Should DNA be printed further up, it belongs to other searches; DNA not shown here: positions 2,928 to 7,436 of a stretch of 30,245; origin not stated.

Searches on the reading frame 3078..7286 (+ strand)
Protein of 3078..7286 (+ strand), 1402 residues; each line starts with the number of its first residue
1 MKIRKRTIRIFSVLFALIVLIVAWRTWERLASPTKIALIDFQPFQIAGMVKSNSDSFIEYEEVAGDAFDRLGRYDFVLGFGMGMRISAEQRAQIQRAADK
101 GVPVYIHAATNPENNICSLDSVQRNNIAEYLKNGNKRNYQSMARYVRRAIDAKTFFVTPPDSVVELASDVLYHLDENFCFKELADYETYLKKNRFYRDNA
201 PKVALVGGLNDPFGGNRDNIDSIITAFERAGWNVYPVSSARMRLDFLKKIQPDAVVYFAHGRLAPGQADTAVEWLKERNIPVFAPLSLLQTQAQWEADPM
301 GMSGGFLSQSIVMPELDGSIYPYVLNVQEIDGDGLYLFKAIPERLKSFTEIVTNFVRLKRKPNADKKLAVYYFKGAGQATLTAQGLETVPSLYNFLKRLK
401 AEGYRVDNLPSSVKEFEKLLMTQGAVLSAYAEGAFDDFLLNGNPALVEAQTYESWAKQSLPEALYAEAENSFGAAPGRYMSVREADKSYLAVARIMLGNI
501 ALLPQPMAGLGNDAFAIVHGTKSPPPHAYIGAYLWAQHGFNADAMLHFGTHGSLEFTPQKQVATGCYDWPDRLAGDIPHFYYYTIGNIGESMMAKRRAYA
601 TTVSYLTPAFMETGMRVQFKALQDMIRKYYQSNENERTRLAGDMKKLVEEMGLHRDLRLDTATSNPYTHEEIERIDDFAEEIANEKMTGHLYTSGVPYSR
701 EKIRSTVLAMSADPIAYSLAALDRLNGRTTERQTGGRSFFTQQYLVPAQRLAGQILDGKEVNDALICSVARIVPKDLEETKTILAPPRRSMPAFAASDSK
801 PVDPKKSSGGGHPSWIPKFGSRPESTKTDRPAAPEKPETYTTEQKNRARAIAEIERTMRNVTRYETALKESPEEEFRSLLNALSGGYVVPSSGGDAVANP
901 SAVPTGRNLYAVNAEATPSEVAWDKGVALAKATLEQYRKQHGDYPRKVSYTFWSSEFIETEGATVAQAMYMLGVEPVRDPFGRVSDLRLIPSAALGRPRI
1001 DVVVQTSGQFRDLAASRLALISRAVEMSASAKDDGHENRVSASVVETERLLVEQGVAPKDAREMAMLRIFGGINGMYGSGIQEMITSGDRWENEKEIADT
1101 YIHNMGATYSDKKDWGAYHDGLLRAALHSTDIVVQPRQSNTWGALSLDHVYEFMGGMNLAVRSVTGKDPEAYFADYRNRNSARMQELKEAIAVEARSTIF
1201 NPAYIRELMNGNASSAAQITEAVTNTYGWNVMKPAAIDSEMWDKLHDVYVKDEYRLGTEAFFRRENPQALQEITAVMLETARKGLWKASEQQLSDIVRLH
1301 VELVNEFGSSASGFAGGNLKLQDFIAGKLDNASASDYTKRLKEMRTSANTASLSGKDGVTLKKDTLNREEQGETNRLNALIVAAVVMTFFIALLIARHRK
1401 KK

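Call 10: search_protein_families(library=pfam, proteins=[window:3078-7286:+])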
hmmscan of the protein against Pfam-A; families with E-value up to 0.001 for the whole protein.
window:3078-7286:+ (1402 aa): 1 family
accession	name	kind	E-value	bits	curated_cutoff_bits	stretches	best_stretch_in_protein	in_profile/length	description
PF02514.21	CobN-Mg_chel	-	5.8e-303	1008.3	24.5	1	129-1293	2-1090/1090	CobN/Magnesium Chelatase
